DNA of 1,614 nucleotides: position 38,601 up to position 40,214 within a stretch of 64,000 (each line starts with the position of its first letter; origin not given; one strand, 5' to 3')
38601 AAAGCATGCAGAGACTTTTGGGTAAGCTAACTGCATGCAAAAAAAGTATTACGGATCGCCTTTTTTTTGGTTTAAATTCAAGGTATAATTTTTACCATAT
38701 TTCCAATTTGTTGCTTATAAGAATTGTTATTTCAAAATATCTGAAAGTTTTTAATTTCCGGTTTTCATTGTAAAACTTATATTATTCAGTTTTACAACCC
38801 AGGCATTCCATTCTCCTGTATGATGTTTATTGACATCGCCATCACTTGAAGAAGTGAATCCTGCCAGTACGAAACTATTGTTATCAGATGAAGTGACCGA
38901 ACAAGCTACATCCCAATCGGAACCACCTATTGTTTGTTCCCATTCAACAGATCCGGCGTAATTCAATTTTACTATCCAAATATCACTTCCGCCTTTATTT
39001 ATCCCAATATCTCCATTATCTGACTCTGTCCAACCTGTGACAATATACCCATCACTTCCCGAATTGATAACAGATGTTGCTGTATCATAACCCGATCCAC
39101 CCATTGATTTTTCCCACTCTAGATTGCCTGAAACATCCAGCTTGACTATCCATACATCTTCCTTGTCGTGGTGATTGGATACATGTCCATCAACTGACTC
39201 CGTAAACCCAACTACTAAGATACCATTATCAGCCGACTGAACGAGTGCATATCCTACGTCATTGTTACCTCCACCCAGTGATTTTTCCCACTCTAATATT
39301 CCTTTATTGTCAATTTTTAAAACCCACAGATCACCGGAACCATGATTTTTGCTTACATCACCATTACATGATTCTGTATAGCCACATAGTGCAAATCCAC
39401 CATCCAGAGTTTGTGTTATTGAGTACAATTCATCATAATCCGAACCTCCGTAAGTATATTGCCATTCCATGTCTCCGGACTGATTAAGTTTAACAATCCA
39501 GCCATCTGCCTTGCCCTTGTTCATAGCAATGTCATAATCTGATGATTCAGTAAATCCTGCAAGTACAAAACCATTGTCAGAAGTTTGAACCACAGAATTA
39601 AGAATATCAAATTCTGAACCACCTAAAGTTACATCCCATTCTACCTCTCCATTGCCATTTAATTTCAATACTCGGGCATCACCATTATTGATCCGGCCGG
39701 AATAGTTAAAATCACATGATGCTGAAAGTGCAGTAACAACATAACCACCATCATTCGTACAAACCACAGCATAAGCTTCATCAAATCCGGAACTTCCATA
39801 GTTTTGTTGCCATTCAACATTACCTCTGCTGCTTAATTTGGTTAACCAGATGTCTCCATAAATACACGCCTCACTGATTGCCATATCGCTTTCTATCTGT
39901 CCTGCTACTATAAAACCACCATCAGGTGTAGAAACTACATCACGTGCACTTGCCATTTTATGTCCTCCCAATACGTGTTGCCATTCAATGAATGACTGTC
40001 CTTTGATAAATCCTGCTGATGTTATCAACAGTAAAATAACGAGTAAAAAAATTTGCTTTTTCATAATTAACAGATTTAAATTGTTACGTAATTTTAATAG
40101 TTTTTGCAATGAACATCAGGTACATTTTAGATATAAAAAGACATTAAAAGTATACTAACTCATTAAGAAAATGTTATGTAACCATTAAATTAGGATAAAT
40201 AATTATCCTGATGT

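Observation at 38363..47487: tRNA-Asp-adjacent accessory locus: three paralogous 7-repeat proteins with three different export fates, an embedded LuxR solo and a decayed PorP/SprF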

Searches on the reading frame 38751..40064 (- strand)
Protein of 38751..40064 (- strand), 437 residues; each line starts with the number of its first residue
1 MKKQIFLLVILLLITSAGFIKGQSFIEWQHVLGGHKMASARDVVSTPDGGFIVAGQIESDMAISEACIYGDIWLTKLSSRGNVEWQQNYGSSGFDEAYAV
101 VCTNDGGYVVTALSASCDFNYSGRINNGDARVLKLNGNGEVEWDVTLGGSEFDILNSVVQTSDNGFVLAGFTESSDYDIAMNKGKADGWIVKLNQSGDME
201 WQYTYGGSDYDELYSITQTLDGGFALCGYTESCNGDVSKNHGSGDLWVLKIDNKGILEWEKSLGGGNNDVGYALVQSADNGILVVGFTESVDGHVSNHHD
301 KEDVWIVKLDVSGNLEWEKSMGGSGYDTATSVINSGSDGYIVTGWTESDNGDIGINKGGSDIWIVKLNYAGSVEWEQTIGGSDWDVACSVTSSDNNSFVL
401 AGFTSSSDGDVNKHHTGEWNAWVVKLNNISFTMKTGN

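Call 4: search_protein_families(library=pfam, proteins=[window:38751-40064:-], max_evalue=0.01)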
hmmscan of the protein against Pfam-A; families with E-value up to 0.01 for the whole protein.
window:38751-40064:- (437 aa): 0 families

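Call 5: search_protein_families(library=ncbifam, proteins=[window:38751-40064:-], max_evalue=0.01)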
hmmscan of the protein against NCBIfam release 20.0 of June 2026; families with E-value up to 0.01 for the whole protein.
window:38751-40064:- (437 aa): 2 families
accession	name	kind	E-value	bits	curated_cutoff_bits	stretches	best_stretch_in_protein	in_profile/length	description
NF047494.1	Lepto_SBBP_lipo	equivalog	6e-14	51.6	400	1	49-290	199-447/466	SBBP repeat beta-propeller lipoprotein, LipL53 family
TIGR02608.1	delta_60_rpt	domain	2.4e-05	24.1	76.5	0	269-313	1-38/55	delta-60 repeat domain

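Call 7: search_solved_structures(query=window:38751-40064:-, max_evalue=1, show_alignments=1)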
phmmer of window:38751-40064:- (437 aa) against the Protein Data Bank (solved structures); distinct sequences matched with E-value up to 1: 4.
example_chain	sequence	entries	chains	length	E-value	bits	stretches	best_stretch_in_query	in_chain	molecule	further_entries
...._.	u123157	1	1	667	1.6e-20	76.9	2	127-369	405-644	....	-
7fh7_A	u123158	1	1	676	1.7e-20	76.8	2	127-369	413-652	CylK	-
7ron_A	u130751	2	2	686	1.7e-20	76.8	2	127-369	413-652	CylK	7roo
7fh8_A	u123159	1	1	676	2e-20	76.6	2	127-369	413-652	CylK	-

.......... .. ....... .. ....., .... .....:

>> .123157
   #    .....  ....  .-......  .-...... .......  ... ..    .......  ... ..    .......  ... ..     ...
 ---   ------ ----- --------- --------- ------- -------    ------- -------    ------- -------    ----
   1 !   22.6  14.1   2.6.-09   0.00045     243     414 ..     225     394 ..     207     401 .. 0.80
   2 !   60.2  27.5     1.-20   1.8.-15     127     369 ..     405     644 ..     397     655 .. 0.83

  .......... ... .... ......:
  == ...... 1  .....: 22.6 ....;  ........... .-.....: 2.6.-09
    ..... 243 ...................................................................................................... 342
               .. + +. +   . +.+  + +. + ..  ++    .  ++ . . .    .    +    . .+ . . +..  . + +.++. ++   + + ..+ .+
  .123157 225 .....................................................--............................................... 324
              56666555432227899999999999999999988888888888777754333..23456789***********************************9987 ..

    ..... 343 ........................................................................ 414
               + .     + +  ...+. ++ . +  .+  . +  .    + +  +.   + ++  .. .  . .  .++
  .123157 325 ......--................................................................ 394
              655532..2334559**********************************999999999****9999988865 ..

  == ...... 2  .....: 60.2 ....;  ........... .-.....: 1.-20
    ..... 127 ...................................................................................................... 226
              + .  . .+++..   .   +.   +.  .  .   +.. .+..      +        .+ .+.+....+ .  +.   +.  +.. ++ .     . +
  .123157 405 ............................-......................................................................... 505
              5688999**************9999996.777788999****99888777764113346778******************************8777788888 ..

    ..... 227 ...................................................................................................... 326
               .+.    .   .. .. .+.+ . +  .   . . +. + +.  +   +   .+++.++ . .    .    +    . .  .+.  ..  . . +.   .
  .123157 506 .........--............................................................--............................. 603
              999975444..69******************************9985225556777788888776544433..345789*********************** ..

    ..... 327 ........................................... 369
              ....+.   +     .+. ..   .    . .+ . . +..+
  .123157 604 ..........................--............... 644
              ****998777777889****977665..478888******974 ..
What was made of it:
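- On CylK-like alkylating enzymes: The CylK alignment covers only its propeller, residues about 225-644 (call 7).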

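Call 8: find_encoding_contigs(protein=window:38751-40064:-, flank=10000, max_places=6)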
Protein window:38751-40064:- (437 aa): 23 contigs read that carry it; 6 places shown.
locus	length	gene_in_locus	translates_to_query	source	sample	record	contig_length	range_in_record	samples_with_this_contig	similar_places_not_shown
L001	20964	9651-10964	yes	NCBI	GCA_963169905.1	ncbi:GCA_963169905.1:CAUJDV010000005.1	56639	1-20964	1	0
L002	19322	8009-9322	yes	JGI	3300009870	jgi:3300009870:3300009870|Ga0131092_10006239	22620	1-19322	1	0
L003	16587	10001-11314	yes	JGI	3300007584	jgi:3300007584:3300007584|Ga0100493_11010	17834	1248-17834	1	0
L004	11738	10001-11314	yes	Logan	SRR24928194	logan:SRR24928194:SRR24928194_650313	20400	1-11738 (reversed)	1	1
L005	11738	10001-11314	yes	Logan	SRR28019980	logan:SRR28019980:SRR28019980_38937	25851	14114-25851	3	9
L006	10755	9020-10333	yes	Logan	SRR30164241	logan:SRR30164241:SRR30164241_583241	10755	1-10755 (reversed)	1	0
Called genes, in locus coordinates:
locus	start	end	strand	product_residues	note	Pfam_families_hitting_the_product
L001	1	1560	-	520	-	?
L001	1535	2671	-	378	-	PF11751:PorP_SprF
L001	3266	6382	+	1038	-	PF26689:FIDD, PF13585:CHU_C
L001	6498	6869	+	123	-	PF00196:GerE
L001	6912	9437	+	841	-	PF00963:Cohesin (weak), PF18962:Por_Secre_tail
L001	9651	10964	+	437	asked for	-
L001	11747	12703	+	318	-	PF03255:ACCA, PF01039:Carboxyl_trans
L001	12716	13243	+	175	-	PF21857:DUF6913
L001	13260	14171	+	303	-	PF00701:DHDPS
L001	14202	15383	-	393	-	PF13650:Asp_protease_2 (faint), PF13975:gag-asp_proteas (faint), PF00595:PDZ (weak), PF13180:PDZ_2, PF17820:PDZ_6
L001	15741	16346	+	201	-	PF01386:Ribosomal_L25p, PF14693:Ribosomal_TL5_C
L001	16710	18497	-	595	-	PF00474:SSF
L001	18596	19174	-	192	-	PF13505:OMP_b-brl, PF13568:OMP_b-brl_2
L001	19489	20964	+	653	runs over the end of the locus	PF13100:OstA_2, PF06835:LptC (faint), PF03968:LptD_N (weak)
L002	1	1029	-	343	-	?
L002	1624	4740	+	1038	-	PF26689:FIDD, PF13585:CHU_C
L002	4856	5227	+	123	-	PF00196:GerE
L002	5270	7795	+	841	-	PF00963:Cohesin (weak), PF18962:Por_Secre_tail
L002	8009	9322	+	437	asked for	-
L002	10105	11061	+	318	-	PF03255:ACCA, PF01039:Carboxyl_trans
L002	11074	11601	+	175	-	PF21857:DUF6913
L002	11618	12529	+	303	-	PF00701:DHDPS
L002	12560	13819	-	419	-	PF13650:Asp_protease_2 (faint), PF13975:gag-asp_proteas (faint), PF00595:PDZ (weak), PF13180:PDZ_2, PF17820:PDZ_6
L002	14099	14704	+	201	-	PF01386:Ribosomal_L25p, PF14693:Ribosomal_TL5_C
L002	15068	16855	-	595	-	PF00474:SSF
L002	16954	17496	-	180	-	PF13505:OMP_b-brl, PF13568:OMP_b-brl_2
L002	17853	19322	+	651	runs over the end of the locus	PF13100:OstA_2, PF06835:LptC (faint), PF03968:LptD_N (weak)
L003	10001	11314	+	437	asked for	-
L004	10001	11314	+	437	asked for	-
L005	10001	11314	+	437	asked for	-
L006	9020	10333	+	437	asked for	-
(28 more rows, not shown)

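Call 9: find_homologous_proteins(query=window:38751-40064:-)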
Query window:38751-40064:- (437 aa): 5821 proteins with E <= 0.001 among 8000 candidates; the best 120 are listed.
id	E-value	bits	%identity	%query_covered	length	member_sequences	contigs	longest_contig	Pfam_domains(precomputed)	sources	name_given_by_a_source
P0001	7.4e-290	980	100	100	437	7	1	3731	-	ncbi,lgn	-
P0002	2.1e-192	658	44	92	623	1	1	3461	PF26094.1,PF17338.9,PF14505.13,PF05402.19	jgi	jgi:hypothetical protein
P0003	3.0e-173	595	39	95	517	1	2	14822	PF18962.8,PF14505.13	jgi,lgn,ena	-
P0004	4.6e-173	595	40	97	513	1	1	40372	PF26094.1,PF18962.8,PF09837.16,PF14505.13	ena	-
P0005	2.3e-162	559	42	97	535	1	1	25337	PF18962.8,PF14505.13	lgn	-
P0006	5.7e-162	558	40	97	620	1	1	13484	PF18962.8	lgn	-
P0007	3.2e-160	552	42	97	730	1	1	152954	PF18962.8,PF18998.7,PF14505.13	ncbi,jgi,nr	ncbi:MAG: T9SS type A sorting domain-containing protein [Bacteroidales bacterium]|nr:T9SS type A sor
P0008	4.3e-160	552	41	97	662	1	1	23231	PF11617.14,PF18962.8,PF14505.13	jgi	-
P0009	2.2e-159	550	41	99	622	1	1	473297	PF18962.8,PF14505.13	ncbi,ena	-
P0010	7.7e-159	548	42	94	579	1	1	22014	PF26094.1,PF00801.27,PF18911.7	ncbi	-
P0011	1.0e-156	541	39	92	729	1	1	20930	PF11617.14,PF14505.13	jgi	jgi:hypothetical protein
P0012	2.0e-156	540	41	94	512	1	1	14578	PF26094.1,PF18962.8,PF09837.16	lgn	-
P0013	3.3e-155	536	38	100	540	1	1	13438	PF18962.8,PF13860.13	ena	-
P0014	1.7e-154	533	39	98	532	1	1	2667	PF18962.8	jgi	-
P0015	4.4e-153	529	42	92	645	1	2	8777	PF26094.1,PF16974.12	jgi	jgi:uncharacterized delta-60 repeat protein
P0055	1.7e-136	474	40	98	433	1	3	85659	PF14505.13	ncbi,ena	-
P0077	7.0e-132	459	40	98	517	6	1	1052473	PF26094.1,PF18962.8,PF14505.13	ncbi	-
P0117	2.4e-125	437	39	92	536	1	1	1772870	PF00041.28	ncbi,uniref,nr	ncbi:fibronectin type III domain-containing protein [Aquimarina brevivitae]|uniref:Fibronectin type-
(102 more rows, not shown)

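Call 30: find_related_loci(query=L001:1-1560:-, collection=metagenome_contigs, flank=10000)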
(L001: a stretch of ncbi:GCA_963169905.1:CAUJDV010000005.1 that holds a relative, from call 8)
Query L001:1-1560:- (520 aa) in metagenome_contigs; peptide patterns used: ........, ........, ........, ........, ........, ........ (x = any residue, [..] = any of these).
51 stretches matched a pattern; 1 encode a relative of the query (tblastn E <= 1e-3); 1 distinct loci.
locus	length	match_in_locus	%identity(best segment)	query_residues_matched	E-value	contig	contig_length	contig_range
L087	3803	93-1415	28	43-497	1e-13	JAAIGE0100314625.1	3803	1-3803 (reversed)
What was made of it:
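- Tried and rejected: Extending the intact haplotype: the metagenome scan with the PKD fragment returned one distant hit (call 30).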

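Call 32: predict_structure(alignment_id=A2)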
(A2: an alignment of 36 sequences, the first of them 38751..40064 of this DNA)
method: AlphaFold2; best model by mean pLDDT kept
length: 437 residues; sequences in the alignment: 36
mean_pLDDT: 89.7   pTM: 0.88
mean pLDDT of the five models: 89.7, 89.6, 89.2, 88.7, 87.7
residues with pLDDT >= 90: 324; 70-90: 73; 50-70: 23; < 50: 17
segments of 3 or more residues with pLDDT < 50: 61-66, 119-123, 432-437
pLDDT, mean of each block of 10 residues (from residue 1): 87 68 85 87 97 88 54 95 92 88 98 73 64 97 93 96 97 90 94 98 96 98 98 93 96 98 96 96 98 89 97 97 95 89 95 87 94 92 96 90 95 80 87 41
secondary structure, 60 per line:
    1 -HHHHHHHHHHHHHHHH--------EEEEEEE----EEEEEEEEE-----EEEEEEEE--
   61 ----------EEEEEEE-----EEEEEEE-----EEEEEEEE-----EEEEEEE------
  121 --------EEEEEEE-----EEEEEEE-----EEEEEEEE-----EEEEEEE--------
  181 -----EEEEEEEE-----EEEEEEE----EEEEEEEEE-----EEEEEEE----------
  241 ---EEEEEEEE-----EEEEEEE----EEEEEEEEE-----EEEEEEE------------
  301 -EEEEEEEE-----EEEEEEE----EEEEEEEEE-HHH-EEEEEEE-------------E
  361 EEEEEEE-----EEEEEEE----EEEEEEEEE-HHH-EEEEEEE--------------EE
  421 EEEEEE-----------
elements in order: H2-17 E26-32 E37-45 E51-58 E71-77 E83-89 E95-102 E108-114 E129-135 E141-147 E153-160 E166-172 E186-193 E199-205 E210-218 E224-230 E244-251 E257-263 E268-276 E282-288 E302-309 E315-321 E326-334 E340-346 E360-367 E373-379 E384-392 E398-404 E419-426
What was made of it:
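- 38751..40064 (-): Gene C, 437 aa: signal peptide (cleavage G|Q) plus a seven-bladed propeller only, with no T9SS CTD. AF2 pLDDT 89.7 (call 32).
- On SBBP-type seven-bladed beta-propeller: AF2 model of C: 29 strands, pLDDT 89.7, pTM 0.88 (call 32).
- Checked: AlphaFold2 models C as 7 x 4 strands plus a closing strand, with pLDDT 89.7 and pTM 0.88 (call 32).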

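Call 36: fold_search(model_id=the predicted structure, library=pdb)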
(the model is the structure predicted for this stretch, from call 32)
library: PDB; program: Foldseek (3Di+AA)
matches with E <= 10: 778; with E <= 0.001: 296
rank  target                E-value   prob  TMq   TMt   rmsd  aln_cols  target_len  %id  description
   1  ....                  1.1e-24  1.00  0.82  0.56   2.6       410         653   23  Friedel-Crafts alkylation enzyme CylK (released 2022-02-16)
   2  7fh8                  1.3e-24  1.00  0.80  0.54   3.8       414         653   22  Friedel-Crafts alkylation enzyme CylK mutant H391A (released 2022-02-16)
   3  7ron                  2.5e-24  1.00  0.79  0.55   2.5       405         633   23  Crystal structure of the Friedel-Crafts alkylating enzyme CylK from Cylindospermum licheniforme (released 2022-03-23)
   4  7fh7                  3.1e-24  1.00  0.81  0.55   2.6       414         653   22  Friedel-Crafts alkylation enzyme CylK mutant Y37F (released 2022-02-16)
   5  7roo                  1.9e-23  1.00  0.80  0.55   2.8       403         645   22  Crystal structure of Friedel-Crafts alkylating enzyme CylK from Cylindospermum licheniforme with bromide (released 2022-03-23)
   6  6tjg                  4.8e-11  1.00  0.47  0.62   8.2       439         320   16  Crystal structure of the computationally designed Cake8 protein (released 2020-05-06)
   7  6tjh_A                4.8e-11  1.00  0.43  0.50   9.4       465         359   14  Crystal structure of the computationally designed Cake9 protein (released 2020-05-06)
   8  5mxg_A                5.2e-10  1.00  0.54  0.67   5.8       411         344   13  Photorhabdus asymbiotica lectin (PHL) in complex with blood group H trisaccharide (released 2017-08-09)
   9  7ax2                  1.0e-08  1.00  0.36  0.48   9.4       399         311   12  Crystal structure of the computationally designed Scone-E protein co-crystallized with STA, form b (released 2021-01-13)
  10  4zn4_A                1.8e-08  1.00  0.47  0.49   9.2       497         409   11  Crystal structure of Sqt1 from Chaetomium thermophilum solved by MR (released 2015-07-01)
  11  4czy_A                4.8e-08  1.00  0.50  0.64   6.1       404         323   12  Complex of Neurospora crassa PAN2 (WD40-CS1) with PAN3 (pseudokinase and C-term) (released 2014-06-04)
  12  4h5j_A                5.6e-08  1.00  0.56  0.69   5.3       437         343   12  Crystal Structure of the Guanine Nucleotide Exchange Factor Sec12 (P64 form) (released 2012-11-07)
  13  8bbe_E                5.8e-08  1.00  0.52  0.22   7.7       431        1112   10  Structure of the IFT-A complex; IFT-A2 module (released 2022-12-21)
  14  7mhu_A                7.5e-08  1.00  0.40  0.46  10.5       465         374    9  Sialidase24 apo (released 2022-02-23)
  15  7dxn_A                8.3e-08  1.00  0.43  0.49   8.5       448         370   11  Plant growth-promoting factor YxaL from Bacillus velezensis (released 2022-01-19)
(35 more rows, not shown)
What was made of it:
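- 38751..40064 (-): Foldseek top hit CylK, TM 0.82 (call 36). phmmer against CylK E=1.6e-20 (call 7).
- On SBBP-type seven-bladed beta-propeller: CylK is the top structural hit (call 36).
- Closest known: CylK C-terminal beta-propeller. Same: Sequence-level homology is E=1.6e-20 (call 7) and the fold match is TM 0.82 at 2.6 A rmsd (call 36).
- Propeller fold and its nearest solved relative: calls 7, 32, 36.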

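Call 42: search_protein_families(library=ncbifam, proteins=[L001:1535-2671:-, L001:1-1560:-], max_evalue=0.01)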
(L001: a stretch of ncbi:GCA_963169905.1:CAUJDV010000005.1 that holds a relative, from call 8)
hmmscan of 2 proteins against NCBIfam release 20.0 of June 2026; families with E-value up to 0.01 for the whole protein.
L001:1535-2671:- (378 aa): 1 family
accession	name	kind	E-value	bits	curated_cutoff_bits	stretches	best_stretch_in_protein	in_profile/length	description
TIGR03519.1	T9SS_PorP_fam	subfamily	3.3e-22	79.3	90.55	1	4-334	7-291/292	PorP/SprF family type IX secretion system membrane protein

L001:1-1560:- (520 aa): 4 families
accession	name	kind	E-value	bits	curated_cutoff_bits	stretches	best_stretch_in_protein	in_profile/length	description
NF033186.1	internalin_K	exception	6.3e-06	24.9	1100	1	382-473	397-489/604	class 1 internalin InlK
TIGR00864.1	PCC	subfamily_domain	1.1e-05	22.1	1861.4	1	163-221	1418-1476/2700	polycystin cation channel protein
TIGR03769.1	P_ac_wall_RPT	domain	0.00081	19.9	30.9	0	384-398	9-23/41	TIGR03769 domain-containing protein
NF058578.1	CPR_pilus_PamR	equivalog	0.0076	15.1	300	0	184-221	202-239/297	pilus system RbmA-like protein PamR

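Call 43: search_protein_families(library=pfam, proteins=[L001:1535-2671:-, L001:1-1560:-], max_evalue=0.01)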
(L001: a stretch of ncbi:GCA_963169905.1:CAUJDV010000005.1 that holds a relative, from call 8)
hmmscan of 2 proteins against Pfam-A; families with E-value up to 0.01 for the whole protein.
L001:1535-2671:- (378 aa): 1 family
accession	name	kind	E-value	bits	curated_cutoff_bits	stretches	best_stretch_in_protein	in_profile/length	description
PF11751.14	PorP_SprF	-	4.8e-13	49.7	22.3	1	17-333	3-273/273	Type IX secretion system membrane protein PorP/SprF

L001:1-1560:- (520 aa): 9 families
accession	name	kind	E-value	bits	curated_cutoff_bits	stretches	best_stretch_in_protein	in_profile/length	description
PF18911.6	PKD_4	-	4.5e-30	104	27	3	138-219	2-83/85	PKD domain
PF00801.26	PKD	-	2.2e-22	79.3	23.5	2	172-212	31-73/80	PKD domain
PF18981.6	InlK_D3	-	6.6e-08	33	25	0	383-411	45-73/75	Internalin K domain (D3/D4)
PF19408.5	PKD_6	-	4e-06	27.5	25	1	336-406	7-78/82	PKD-like domain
PF07495.19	Y_Y_Y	-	6.3e-06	26.4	26.6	0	179-212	19-54/65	Y_Y_Y domain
PF22352.2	K319L-like_PKD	-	2.4e-05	24.7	27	0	356-411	25-84/84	K319L-like, PKD domain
PF11797.14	WxLIP_HBD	-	0.0011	19.4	28.9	0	301-325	100-122/138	WxL Interacting Protein, host binding domain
PF09134.16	Invasin_D3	-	0.0036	18.2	33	0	383-408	56-83/98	Invasin, domain 3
PF16820.11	PKD_3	-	0.0063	16.8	26.3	0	152-206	17-68/68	PKD-like domain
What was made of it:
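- On PorP/SprF outer-membrane shuttle (47044-47409): The intact 378-aa allele in L001 covers 3-273 (call 43).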

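Call 58: find_encoding_contigs(protein=P0055, flank=8000, max_places=1)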
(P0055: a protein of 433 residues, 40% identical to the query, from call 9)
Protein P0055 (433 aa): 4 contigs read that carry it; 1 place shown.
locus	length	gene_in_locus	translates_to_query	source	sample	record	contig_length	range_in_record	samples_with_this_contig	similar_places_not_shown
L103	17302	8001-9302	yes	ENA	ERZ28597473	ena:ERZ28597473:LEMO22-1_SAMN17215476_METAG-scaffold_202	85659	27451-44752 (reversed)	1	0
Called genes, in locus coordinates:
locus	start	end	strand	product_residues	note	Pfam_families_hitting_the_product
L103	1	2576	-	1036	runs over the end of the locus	PF13620:CarboxypepD_reg, PF13715:CarbopepD_reg_2, PF07715:Plug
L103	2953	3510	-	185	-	-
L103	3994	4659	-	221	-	PF00072:Response_reg, PF00196:GerE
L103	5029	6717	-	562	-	PF07719:TPR_2 (faint), PF13432:TPR_16 (faint)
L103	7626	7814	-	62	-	-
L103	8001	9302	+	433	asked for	PF14505:DUF4438 (faint)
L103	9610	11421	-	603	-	PF00009:GTP_EFTU, PF01926:MMR_HSR1 (faint), PF22042:EF-G_D2, PF03144:GTP_EFTU_D2, PF00679:EFG_C, PF21018:BipA_C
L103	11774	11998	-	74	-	PF11146:DUF2905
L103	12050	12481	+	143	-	-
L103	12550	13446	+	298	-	PF00781:DAGK_cat, PF19279:YegS_C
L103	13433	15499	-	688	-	PF01734:Patatin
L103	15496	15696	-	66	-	-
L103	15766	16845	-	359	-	PF02628:COX15-CtaA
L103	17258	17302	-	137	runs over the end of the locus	PF02635:DsrE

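Call 59: find_encoding_contigs(protein=P0077, flank=8000, max_places=1)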
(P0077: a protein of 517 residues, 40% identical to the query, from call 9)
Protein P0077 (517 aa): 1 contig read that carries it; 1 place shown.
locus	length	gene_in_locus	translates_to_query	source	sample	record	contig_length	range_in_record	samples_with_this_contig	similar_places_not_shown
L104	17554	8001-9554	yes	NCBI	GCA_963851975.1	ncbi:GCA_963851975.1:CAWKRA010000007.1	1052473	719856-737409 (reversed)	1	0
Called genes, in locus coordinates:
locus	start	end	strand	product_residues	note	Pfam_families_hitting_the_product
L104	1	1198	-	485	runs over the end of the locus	PF17164:DUF5122, PF18962:Por_Secre_tail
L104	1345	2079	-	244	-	PF02586:SRAP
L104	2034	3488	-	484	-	-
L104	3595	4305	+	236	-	-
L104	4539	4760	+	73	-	PF18962:Por_Secre_tail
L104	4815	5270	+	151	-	-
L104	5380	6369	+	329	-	PF18962:Por_Secre_tail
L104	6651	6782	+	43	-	-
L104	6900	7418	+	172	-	-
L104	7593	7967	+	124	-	PF18962:Por_Secre_tail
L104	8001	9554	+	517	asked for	PF14505:DUF4438 (faint), PF26094:HTH_TSHZ3 (faint), PF18962:Por_Secre_tail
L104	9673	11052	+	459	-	PF06439:3keto-disac_hyd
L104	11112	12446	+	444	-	PF01408:GFO_IDH_MocA, PF02894:GFO_IDH_MocA_C (faint), PF22725:GFO_IDH_MocA_C3 (faint), PF19051:GFO_IDH_MocA_C2 (faint)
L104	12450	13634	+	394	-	PF03786:UxuA, PF01261:AP_endonuc_2 (weak)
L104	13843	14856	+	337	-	PF01408:GFO_IDH_MocA, PF02894:GFO_IDH_MocA_C, PF22725:GFO_IDH_MocA_C3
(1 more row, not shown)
